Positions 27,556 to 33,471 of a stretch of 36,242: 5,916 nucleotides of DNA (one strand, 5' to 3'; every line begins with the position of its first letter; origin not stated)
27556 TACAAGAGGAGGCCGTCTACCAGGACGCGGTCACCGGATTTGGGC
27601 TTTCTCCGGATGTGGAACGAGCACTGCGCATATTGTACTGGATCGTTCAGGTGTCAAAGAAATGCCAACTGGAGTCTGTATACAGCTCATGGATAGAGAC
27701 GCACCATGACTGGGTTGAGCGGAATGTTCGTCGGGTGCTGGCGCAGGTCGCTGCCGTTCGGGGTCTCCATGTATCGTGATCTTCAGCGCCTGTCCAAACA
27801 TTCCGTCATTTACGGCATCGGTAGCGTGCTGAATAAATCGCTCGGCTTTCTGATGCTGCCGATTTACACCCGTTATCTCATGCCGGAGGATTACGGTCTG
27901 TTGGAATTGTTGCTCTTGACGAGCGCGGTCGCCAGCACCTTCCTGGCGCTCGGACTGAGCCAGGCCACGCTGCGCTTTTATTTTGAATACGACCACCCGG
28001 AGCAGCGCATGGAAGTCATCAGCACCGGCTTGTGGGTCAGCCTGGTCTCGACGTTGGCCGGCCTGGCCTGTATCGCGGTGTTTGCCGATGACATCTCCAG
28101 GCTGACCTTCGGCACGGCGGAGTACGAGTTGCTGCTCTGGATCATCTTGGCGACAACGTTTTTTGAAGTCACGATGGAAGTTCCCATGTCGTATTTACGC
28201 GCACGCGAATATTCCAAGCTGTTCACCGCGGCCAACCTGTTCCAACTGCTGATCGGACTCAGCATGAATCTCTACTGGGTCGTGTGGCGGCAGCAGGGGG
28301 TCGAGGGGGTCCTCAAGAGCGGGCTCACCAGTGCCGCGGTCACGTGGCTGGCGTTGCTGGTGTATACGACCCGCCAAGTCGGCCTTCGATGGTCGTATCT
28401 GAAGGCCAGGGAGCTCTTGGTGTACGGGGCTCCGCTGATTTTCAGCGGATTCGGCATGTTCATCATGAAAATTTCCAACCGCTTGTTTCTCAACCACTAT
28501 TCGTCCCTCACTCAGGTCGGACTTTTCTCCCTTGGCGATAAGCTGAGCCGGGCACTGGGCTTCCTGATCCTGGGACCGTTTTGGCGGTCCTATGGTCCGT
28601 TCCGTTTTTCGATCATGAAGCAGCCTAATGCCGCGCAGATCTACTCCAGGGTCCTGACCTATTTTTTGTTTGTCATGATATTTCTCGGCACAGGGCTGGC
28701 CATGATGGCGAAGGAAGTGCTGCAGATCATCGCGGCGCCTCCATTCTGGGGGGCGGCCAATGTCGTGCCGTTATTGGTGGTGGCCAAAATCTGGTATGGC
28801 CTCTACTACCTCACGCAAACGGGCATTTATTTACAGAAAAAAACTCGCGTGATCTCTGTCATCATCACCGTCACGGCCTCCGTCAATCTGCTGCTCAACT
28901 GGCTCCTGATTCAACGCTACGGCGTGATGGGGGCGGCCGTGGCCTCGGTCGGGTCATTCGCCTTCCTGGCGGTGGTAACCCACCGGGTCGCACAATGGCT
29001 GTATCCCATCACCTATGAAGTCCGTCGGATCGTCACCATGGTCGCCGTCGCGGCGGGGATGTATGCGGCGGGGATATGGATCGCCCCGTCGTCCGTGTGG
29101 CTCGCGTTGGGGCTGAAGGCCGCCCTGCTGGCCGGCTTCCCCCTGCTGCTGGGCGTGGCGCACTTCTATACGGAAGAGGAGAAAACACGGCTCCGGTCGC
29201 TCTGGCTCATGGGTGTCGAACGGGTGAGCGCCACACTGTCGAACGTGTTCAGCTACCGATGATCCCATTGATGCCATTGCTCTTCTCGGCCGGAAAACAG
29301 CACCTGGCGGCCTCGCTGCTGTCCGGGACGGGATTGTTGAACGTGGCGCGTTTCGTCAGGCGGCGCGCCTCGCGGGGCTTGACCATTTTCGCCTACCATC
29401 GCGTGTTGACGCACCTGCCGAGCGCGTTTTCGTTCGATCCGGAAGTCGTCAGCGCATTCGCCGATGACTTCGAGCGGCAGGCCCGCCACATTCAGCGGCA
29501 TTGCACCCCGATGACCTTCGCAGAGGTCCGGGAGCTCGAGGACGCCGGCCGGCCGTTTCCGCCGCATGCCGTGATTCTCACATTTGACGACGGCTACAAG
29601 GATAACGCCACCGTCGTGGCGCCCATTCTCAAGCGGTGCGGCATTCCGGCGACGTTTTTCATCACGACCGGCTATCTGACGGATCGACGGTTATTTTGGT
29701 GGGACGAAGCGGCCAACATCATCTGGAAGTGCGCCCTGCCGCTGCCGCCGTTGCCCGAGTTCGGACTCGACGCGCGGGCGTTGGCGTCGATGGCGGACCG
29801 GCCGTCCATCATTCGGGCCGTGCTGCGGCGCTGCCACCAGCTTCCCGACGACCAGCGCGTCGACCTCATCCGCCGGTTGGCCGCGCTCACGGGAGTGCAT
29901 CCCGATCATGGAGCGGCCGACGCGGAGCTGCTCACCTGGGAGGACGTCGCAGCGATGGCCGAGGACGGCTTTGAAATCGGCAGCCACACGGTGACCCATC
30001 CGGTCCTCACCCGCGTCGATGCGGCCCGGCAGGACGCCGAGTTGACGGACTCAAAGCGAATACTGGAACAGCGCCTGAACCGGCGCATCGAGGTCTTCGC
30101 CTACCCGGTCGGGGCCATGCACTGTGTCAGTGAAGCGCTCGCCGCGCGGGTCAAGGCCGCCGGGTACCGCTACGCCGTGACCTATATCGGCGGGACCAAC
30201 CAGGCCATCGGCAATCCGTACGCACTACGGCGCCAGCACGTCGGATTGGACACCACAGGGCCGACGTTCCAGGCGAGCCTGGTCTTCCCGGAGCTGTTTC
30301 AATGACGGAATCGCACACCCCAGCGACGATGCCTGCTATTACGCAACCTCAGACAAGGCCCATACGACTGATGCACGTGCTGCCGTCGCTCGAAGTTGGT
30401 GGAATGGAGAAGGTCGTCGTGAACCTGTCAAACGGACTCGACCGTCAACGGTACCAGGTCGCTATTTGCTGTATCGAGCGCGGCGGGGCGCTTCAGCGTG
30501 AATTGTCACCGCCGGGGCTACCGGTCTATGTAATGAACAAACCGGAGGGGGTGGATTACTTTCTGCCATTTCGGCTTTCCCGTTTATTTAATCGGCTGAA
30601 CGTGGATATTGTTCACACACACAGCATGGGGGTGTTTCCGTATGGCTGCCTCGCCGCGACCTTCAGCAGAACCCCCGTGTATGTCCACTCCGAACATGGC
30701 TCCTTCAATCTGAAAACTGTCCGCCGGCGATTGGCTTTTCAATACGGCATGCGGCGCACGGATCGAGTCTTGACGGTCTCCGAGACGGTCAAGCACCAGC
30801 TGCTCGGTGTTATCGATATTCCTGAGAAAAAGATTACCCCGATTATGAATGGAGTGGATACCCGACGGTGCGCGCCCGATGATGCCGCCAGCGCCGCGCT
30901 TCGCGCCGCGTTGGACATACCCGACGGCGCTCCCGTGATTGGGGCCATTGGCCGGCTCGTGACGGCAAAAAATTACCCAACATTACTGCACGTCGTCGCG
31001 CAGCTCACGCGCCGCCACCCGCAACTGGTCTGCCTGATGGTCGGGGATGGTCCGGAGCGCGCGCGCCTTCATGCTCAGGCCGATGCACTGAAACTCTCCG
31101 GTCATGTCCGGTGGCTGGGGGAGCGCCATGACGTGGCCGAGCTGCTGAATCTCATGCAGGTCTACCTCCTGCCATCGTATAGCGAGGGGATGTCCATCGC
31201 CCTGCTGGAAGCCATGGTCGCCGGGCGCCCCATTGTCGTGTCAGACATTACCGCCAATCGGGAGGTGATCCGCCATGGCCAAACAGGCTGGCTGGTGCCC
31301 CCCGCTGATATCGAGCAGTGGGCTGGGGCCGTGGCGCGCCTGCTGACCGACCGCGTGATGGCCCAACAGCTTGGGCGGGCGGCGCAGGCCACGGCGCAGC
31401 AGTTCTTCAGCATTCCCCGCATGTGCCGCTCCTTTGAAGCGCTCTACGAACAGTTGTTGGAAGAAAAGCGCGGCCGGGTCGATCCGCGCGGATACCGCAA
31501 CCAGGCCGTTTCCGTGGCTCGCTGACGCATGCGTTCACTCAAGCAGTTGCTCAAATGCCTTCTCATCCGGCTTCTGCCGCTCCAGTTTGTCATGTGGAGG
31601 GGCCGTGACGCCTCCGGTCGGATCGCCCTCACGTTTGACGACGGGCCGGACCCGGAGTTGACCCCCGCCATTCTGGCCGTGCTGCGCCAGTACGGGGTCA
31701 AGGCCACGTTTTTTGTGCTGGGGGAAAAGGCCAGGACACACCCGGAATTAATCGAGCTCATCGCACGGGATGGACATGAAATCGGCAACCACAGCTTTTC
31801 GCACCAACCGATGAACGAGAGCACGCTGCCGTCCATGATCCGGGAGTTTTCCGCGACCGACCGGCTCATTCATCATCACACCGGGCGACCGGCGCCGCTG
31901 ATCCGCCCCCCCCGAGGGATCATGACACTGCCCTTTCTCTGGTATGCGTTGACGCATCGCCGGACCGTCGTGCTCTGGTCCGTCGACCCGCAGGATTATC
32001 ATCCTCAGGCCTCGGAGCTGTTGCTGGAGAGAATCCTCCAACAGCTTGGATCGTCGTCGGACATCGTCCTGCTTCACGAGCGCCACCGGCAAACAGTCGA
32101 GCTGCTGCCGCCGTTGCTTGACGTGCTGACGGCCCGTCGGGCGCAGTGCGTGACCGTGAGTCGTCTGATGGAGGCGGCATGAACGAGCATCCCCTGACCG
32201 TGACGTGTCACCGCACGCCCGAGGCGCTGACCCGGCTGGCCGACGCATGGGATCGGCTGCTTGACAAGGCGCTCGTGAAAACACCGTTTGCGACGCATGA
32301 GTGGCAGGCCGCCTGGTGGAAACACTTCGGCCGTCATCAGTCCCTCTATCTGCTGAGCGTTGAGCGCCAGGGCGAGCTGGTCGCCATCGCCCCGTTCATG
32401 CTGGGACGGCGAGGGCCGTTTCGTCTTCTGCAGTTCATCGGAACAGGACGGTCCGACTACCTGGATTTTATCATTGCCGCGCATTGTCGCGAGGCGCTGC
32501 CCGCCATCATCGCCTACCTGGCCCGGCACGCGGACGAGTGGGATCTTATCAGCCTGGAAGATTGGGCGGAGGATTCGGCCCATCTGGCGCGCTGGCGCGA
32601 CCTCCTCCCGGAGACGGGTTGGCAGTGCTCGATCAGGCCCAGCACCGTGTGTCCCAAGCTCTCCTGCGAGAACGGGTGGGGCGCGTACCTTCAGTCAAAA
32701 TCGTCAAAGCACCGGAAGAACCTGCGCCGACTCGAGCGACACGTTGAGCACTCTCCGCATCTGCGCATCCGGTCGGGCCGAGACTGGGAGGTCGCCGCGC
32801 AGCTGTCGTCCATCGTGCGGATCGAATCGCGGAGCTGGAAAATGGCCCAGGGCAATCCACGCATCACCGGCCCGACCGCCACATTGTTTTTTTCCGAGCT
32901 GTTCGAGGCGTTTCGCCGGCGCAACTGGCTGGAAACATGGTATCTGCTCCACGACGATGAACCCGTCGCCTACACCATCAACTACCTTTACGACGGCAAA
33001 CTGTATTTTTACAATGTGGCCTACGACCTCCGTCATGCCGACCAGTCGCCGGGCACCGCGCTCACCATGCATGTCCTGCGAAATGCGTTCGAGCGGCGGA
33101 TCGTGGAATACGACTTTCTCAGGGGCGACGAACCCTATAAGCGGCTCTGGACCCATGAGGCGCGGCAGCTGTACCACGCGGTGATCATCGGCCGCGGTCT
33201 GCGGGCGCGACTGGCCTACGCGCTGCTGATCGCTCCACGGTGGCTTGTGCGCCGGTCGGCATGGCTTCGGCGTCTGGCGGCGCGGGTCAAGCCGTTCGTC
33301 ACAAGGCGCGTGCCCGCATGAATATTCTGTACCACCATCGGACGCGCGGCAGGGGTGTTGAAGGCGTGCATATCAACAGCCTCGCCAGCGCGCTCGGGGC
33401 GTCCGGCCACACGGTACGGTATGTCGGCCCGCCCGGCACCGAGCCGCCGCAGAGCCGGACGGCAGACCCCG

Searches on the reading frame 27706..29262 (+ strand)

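Call 6: search_protein_families(library=pfam, proteins=[window:27706-29262:+], max_evalue=0.001)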
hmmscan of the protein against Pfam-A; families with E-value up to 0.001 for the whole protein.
window:27706-29262:+ (518 aa): 2 families
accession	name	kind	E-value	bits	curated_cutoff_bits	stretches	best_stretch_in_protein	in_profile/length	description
PF13440.11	Polysacc_synt_3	-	6.1e-18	65.5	23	1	55-342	3-283/293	Polysaccharide biosynthesis protein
PF01943.22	Polysacc_synt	-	3e-17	63.4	28.2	1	33-290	5-260/274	Polysaccharide biosynthesis protein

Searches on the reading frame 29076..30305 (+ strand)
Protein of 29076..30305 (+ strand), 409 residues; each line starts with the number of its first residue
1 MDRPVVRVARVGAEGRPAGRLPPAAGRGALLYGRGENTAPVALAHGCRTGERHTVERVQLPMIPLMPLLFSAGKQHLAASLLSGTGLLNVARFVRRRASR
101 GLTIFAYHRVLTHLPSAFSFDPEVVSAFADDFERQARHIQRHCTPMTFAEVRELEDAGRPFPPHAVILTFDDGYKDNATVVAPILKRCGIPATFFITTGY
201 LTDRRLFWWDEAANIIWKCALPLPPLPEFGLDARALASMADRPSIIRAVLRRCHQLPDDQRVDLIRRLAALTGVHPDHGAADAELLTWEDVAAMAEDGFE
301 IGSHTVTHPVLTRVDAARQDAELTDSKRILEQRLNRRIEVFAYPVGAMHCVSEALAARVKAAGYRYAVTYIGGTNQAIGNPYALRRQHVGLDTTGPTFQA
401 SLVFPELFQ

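Call 6: search_protein_families(library=pfam, proteins=[window:29076-30305:+], max_evalue=0.001)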
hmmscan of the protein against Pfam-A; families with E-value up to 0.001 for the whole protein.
window:29076-30305:+ (409 aa): 1 family
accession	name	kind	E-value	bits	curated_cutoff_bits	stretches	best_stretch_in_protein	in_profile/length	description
PF01522.26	Polysacc_deac_1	-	4.6e-26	91.6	23.1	2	284-366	47-123/124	Polysaccharide deacetylase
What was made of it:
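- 29076..30305 (+): CE4 polysaccharide deacetylase. Candidate supplier of a free sugar amine. PF01522, 91.6 bits (call 6).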

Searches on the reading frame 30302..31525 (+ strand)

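Call 6: search_protein_families(library=pfam, proteins=[window:30302-31525:+], max_evalue=0.001)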
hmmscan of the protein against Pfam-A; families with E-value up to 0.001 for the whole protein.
window:30302-31525:+ (407 aa): 6 families
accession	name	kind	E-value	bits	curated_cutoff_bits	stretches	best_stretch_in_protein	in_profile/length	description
PF00534.26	Glycos_transf_1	-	1.6e-42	145.4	26.4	1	200-362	5-170/172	Glycosyl transferases group 1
PF13692.12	Glyco_trans_1_4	-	3.8e-37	128.1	27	1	211-350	2-142/142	Glycosyl transferases group 1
PF13439.12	Glyco_transf_4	-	6.7e-31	108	28.5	1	32-189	1-170/170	Glycosyltransferase Family 4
PF13579.12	Glyco_trans_4_4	-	7.7e-17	62.5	29.7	1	33-184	1-158/158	Glycosyl transferase 4-like domain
PF13477.12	Glyco_trans_4_2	-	1.7e-08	35.1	23.4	1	38-159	12-138/139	Glycosyl transferase 4-like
PF20706.3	GT4-conflict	-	5.1e-06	26.2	26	1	207-363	194-370/385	Family 4 Glycosyltransferase in conflict systems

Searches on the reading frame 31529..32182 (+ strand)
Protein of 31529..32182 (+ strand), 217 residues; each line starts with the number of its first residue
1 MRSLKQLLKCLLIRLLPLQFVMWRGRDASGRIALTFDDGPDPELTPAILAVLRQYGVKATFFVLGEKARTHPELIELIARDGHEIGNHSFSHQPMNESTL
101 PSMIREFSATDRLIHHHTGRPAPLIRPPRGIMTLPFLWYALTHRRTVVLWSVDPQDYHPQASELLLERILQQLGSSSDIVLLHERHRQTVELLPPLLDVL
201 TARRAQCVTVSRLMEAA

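Call 6: search_protein_families(library=pfam, proteins=[window:31529-32182:+], max_evalue=0.001)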
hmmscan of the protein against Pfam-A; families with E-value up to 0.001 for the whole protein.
window:31529-32182:+ (217 aa): 1 family
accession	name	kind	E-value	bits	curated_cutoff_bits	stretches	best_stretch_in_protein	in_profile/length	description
PF01522.26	Polysacc_deac_1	-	7.4e-33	113.6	23.1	1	29-136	6-112/124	Polysaccharide deacetylase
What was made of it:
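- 31529..32182 (+): Second CE4 polysaccharide deacetylase. PF01522, 113.6 bits (call 6).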

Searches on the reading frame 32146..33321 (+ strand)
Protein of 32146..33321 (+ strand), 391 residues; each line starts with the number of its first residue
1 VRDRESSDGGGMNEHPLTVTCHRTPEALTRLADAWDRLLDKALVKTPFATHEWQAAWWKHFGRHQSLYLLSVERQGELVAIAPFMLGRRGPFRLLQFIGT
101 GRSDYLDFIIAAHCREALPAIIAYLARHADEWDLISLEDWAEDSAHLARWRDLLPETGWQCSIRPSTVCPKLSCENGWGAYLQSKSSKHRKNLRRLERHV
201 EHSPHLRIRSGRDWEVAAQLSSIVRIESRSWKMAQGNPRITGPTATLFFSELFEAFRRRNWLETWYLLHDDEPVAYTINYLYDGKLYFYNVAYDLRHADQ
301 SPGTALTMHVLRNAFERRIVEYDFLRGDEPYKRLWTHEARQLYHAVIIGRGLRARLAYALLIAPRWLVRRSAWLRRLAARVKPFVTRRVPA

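Call 8: search_protein_families(library=ncbifam, proteins=[window:32146-33321:+], max_evalue=0.0001)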
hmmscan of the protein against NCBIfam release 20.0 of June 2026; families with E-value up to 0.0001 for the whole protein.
window:32146-33321:+ (391 aa): 1 family
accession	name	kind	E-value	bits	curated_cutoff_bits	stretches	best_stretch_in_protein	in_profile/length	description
NF047385.1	T4SS_GNAT_BspF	exception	6.1e-08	31.7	775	1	175-317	211-355/428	type IV secretion system effector crotonyl transferase BspF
